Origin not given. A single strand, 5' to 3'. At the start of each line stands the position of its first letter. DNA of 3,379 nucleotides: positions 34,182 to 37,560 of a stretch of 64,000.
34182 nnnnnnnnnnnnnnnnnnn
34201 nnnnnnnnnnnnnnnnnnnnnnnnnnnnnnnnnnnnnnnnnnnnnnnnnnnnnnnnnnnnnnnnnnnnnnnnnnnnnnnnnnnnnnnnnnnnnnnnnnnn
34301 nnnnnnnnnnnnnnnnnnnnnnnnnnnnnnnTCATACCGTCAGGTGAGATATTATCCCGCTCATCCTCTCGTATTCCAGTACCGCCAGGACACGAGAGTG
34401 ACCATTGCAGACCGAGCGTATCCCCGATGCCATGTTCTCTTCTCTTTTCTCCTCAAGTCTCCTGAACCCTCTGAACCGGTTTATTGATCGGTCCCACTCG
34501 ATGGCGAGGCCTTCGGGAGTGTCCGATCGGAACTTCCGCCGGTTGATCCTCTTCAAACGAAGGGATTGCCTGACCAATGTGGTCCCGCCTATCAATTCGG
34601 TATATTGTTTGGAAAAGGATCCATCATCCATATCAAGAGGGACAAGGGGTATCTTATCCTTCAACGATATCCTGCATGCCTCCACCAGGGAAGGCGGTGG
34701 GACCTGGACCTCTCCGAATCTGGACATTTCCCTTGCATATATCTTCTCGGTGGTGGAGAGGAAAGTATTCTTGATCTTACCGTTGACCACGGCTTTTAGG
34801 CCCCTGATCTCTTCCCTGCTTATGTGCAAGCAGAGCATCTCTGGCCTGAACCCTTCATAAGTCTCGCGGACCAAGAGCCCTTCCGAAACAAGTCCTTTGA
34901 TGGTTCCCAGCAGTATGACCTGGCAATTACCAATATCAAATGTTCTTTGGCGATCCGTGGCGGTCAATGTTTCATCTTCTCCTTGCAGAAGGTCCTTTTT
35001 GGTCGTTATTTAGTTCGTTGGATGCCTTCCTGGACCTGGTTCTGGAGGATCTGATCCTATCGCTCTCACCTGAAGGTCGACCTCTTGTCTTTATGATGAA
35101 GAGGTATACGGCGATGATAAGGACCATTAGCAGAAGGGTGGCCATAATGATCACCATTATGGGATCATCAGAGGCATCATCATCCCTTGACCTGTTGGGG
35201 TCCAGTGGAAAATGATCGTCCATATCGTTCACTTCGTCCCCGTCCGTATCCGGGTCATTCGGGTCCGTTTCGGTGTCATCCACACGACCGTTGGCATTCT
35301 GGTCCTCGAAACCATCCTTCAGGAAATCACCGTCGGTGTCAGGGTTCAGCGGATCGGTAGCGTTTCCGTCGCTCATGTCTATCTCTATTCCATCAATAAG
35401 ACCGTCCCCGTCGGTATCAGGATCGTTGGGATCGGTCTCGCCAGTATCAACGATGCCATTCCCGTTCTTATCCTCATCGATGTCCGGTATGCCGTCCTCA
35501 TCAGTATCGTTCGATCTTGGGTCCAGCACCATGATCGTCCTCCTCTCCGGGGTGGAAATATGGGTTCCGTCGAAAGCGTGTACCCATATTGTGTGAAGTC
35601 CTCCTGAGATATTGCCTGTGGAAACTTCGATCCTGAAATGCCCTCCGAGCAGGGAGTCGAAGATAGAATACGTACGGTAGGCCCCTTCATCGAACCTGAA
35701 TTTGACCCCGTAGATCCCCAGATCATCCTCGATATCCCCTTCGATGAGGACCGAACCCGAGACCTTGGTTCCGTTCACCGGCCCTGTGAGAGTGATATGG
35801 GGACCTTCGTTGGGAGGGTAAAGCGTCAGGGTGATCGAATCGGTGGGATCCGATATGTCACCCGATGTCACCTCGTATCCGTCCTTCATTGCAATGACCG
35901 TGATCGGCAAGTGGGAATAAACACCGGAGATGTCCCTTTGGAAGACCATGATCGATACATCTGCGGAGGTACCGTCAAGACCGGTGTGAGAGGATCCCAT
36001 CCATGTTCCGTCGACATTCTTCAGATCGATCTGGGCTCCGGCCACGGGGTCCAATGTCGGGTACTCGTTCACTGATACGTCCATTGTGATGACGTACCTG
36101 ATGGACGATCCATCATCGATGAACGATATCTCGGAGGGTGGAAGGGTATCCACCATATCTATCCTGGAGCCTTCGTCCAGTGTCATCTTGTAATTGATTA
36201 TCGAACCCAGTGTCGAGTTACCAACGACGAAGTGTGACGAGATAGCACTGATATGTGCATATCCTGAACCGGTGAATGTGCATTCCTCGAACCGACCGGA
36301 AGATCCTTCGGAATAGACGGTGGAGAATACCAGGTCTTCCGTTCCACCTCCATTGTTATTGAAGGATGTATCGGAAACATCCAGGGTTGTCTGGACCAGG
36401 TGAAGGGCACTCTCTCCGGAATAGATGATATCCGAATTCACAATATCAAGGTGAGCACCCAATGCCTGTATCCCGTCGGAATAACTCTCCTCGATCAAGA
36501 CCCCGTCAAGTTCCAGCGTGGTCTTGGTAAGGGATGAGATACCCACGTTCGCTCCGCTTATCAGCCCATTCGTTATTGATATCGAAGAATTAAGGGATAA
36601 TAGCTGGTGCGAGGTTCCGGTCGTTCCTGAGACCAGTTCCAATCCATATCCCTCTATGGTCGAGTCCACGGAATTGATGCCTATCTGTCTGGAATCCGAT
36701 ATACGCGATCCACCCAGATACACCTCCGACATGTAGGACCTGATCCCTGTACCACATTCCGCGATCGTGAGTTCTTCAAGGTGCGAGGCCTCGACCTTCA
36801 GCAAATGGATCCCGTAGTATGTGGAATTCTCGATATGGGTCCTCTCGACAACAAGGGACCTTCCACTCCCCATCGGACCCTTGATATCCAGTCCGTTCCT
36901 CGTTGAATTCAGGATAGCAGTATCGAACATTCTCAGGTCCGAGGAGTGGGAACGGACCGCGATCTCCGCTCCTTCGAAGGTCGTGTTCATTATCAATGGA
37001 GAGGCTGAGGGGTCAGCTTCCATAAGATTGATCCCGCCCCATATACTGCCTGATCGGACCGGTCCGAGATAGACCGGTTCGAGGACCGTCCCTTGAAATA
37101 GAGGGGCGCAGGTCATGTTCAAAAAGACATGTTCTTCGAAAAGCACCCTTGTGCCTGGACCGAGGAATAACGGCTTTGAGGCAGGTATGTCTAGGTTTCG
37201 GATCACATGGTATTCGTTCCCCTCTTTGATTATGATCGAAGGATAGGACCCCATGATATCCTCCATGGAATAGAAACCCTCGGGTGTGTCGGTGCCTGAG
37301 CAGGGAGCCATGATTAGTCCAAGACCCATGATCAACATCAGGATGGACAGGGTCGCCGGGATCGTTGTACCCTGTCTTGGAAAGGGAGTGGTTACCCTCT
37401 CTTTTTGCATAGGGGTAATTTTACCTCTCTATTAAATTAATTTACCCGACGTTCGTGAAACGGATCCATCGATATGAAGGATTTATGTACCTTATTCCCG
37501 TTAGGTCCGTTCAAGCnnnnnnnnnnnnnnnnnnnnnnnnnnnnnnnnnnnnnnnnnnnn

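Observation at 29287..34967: KaiC-like ATPase plus two degenerate KaiC-like pseudo-ATPases in a tightly overlapping string with a TPR/PLD-like protein, a TraB-like protein and a zinc-ribbon protein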

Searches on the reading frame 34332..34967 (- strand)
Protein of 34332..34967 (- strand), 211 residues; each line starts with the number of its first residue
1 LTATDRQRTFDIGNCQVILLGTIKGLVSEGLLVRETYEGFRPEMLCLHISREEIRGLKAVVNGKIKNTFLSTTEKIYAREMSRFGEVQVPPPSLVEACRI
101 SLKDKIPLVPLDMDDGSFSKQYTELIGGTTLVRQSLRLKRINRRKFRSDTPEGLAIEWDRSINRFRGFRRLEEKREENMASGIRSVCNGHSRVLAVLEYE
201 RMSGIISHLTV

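Call 3: search_protein_families(library=pfam, proteins=[window:34332-34967:-], max_evalue=0.1)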
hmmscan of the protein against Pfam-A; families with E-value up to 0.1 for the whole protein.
window:34332-34967:- (211 aa): 0 families

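Call 4: search_protein_families(library=ncbifam, proteins=[window:34332-34967:-], max_evalue=0.1)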
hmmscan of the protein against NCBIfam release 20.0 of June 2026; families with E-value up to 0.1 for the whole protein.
window:34332-34967:- (211 aa): 0 families

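Call 25: search_protein_families(library=pfam, alignment_id=A5, max_evalue=10)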
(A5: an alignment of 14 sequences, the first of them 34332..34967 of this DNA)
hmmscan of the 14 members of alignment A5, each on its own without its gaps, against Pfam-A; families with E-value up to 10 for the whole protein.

A. member 1, window:34332-34967:- (211 aa): 0 families

B. families by the number of members that match (of 14 scanned): 7 families
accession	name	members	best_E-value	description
PF04187.18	Cofac_haem_bdg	2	0.0018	Haem-binding uptake, Tiki superfamily, ChaN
PF13407.12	Peripla_BP_4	1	0.0037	Periplasmic binding protein domain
PF16904.10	PurL_C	1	0.016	Phosphoribosylformylglycinamidine synthase II C-terminus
PF12783.13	Sec7-like_HUS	1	0.036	Mon2/Sec7/BIG1-like, HUS domain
PF01963.22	TraB_PrgY_gumN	1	0.13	TraB/PrgY/gumN family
PF20184.3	DUF6547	1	0.19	Family of unknown function (DUF6547)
PF17629.7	DUF5510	1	0.25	Family of unknown function (DUF5510)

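Call 27: search_solved_structures(query=A5, max_evalue=10, show_alignments=2)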
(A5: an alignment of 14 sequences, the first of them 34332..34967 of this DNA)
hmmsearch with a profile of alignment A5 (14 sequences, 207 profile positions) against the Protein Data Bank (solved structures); distinct sequences matched with E-value up to 10: 0.

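Call 45: find_homologous_proteins(query=window:34332-34967:-, max_evalue=0.001)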
Query window:34332-34967:- (211 aa): 55 proteins with E <= 0.001 among 270 candidates.
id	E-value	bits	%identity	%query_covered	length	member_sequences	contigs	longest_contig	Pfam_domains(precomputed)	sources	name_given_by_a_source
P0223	6.9e-104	364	100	80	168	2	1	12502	-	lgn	-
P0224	4.2e-92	325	73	98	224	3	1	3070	-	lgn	-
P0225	9.6e-90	317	71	98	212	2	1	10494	-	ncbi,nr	ncbi:MAG: hypothetical protein JW939_09640 [Candidatus Thermoplasmatota archaeon]|nr:hypothetical pr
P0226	5.4e-79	282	61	100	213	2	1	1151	-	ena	-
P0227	8.8e-78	278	60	97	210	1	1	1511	-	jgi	-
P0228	8.9e-76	272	60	97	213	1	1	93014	-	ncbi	ncbi:MAG: hypothetical protein ACMUHM_00615 [Thermoplasmatota archaeon]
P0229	1.1e-75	272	60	97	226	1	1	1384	-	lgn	-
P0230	1.1e-75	271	60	98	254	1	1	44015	-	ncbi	ncbi:MAG: hypothetical protein ACMUHU_00330 [Thermoplasmatota archaeon]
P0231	1.4e-68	248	53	99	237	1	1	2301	-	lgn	-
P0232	7.9e-68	246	55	97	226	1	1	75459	-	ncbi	ncbi:MAG: hypothetical protein ACMUIE_02405 [Thermoplasmatota archaeon]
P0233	1.4e-67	245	54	98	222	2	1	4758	-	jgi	jgi:hypothetical protein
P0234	4.9e-67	243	53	100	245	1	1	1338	-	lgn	-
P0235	7.0e-67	243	58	95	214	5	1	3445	-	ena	-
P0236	3.7e-66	240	57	95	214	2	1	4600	-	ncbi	-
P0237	3.7e-65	237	54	96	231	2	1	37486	-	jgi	-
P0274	7.0e-37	145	40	96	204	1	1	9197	-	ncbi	-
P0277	3.4e-27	113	34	92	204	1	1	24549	-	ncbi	-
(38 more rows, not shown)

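Call 46: find_encoding_contigs(protein=P0277, flank=10000, max_places=3)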
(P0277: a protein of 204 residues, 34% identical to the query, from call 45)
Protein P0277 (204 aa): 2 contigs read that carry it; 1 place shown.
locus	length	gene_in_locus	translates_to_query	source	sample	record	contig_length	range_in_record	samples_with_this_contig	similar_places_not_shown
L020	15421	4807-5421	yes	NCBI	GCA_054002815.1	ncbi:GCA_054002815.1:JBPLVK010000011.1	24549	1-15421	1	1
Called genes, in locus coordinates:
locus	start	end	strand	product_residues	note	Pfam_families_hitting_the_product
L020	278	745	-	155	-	-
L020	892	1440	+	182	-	PF01725:Ham1p_like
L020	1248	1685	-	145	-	-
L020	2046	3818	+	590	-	PF08915:tRNA-Thr_ED, PF00587:tRNA-synt_2b, PF03129:HGTP_anticodon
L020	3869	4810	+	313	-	PF26553:PDDEXK_19, PF01381:HTH_3, PF13560:HTH_31 (weak)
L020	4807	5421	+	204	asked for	-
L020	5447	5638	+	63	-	-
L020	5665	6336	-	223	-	PF14811:TPD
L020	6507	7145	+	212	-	PF13483:Lactamase_B_3, PF12706:Lactamase_B_2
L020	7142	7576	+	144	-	PF13527:Acetyltransf_9 (faint), PF00583:Acetyltransf_1, PF13673:Acetyltransf_10, PF13508:Acetyltransf_7, PF08445:FR47 (weak)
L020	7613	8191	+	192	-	-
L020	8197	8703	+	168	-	PF00025:Arf, PF00071:Ras, PF08477:Roc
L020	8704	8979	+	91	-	-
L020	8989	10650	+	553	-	PF07837:FTCD_N, PF02971:FTCD, PF04961:FTCD_C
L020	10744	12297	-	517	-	PF04223:CitF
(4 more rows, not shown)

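Call 47: find_encoding_contigs(protein=P0274, flank=10000, max_places=3)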
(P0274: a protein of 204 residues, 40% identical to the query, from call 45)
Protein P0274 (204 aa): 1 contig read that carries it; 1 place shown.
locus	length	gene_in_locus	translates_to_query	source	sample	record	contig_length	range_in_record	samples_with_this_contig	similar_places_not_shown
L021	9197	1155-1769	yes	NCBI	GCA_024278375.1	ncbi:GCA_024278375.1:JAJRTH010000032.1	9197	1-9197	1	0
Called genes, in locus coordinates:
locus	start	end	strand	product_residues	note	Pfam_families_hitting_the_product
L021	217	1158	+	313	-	PF26553:PDDEXK_19, PF01381:HTH_3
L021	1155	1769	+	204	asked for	-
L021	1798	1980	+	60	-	-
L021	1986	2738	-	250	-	PF14811:TPD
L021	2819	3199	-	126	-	PF11433:DUF3198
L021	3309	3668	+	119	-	PF04756:OST3_OST6 (weak), PF00085:Thioredoxin, PF13905:Thioredoxin_8 (faint)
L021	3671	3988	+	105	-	PF18446:DUF5611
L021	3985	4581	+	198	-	PF01174:SNO, PF07685:GATase_3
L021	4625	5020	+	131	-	-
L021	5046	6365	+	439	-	PF02403:Seryl_tRNA_N, PF00587:tRNA-synt_2b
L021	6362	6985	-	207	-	-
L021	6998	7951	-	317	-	-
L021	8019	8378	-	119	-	PF01981:PTH2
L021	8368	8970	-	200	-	PF07760:DUF1616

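Call 54: predict_structure(alignment_id=A8)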
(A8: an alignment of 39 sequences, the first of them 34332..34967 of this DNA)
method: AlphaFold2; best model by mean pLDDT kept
length: 211 residues; sequences in the alignment: 39
mean_pLDDT: 95.3   pTM: 0.90
mean pLDDT of the five models: 95.3, 95.2, 94.9, 94.6, 94.4
residues with pLDDT >= 90: 198; 70-90: 9; 50-70: 2; < 50: 2
segments of 3 or more residues with pLDDT < 50: none
pLDDT, mean of each block of 10 residues (from residue 1): 75 98 98 98 98 97 90 94 96 98 98 97 95 92 94 97 96 98 97 98 97 82
secondary structure, 60 per line:
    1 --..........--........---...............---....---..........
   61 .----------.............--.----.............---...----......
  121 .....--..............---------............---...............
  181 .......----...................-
elements in order: H3-6 E7-12 E15-22 H27-40 E44-47 H51-61 H72-84 H92-104 E108-110 H115-125 H128-141 H151-162 H166-187 E192-198 H199-210

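Call 69: search_protein_families(library=padloc, proteins=[window:34332-34967:-], max_evalue=0.01)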
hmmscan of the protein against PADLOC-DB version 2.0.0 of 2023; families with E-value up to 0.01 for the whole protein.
window:34332-34967:- (211 aa): 0 families

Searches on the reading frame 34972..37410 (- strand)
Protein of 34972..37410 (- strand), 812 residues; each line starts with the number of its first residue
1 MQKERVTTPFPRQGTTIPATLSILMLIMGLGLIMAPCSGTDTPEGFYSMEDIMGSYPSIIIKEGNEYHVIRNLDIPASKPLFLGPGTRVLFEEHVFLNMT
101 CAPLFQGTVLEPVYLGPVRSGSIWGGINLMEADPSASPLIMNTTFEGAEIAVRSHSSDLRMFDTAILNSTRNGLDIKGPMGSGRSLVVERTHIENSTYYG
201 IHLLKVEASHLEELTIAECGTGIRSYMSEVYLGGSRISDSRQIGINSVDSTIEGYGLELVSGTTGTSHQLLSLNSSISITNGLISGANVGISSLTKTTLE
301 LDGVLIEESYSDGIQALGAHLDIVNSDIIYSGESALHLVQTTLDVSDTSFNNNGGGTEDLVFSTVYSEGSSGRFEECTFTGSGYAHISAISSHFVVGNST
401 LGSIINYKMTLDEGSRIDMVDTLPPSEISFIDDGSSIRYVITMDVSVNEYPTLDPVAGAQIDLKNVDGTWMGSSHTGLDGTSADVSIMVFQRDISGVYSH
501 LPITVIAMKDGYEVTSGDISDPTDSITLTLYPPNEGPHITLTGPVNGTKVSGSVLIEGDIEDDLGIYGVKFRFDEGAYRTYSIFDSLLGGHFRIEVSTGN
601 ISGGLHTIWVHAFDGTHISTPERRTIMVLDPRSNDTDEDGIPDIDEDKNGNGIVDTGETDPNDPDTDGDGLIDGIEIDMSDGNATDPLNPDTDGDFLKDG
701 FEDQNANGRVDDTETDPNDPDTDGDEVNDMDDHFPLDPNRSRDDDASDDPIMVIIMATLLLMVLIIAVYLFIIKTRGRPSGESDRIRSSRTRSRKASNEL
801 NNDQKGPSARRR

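Call 3: search_protein_families(library=pfam, proteins=[window:34972-37410:-], max_evalue=0.1)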
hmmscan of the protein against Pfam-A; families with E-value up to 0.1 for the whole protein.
window:34972-37410:- (812 aa): 4 families
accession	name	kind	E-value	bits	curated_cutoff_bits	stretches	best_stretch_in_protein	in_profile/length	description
PF13229.12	Beta_helix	-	8e-08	32.5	25.9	2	141-250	14-123/158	Right handed beta helix region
PF17957.7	Big_7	-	1.8e-05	25.7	24.1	1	537-608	1-68/70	Bacterial Ig domain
PF05048.19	NosD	-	0.0061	16.5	23.6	1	184-247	92-155/212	Periplasmic copper-binding protein (NosD)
PF06024.17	Orf78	-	0.025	15.3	29.4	1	717-778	29-91/101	Orf78 (ac78)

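Call 4: search_protein_families(library=ncbifam, proteins=[window:34972-37410:-], max_evalue=0.1)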
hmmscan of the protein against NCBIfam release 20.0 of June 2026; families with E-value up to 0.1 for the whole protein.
window:34972-37410:- (812 aa): 2 families
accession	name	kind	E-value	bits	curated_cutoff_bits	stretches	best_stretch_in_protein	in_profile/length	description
NF033765.2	gliding_CglD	equivalog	2.8e-19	68.5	400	1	623-731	165-268/1124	adventurous gliding motility lipoprotein CglD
NF006283.1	PRK08455.1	equivalog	0.087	12.5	187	0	742-804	10-72/182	flagellar basal body-associated protein FliL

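Call 69: search_protein_families(library=padloc, proteins=[window:34972-37410:-], max_evalue=0.01)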
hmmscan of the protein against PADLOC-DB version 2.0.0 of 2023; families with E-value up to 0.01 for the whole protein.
window:34972-37410:- (812 aa): 0 families
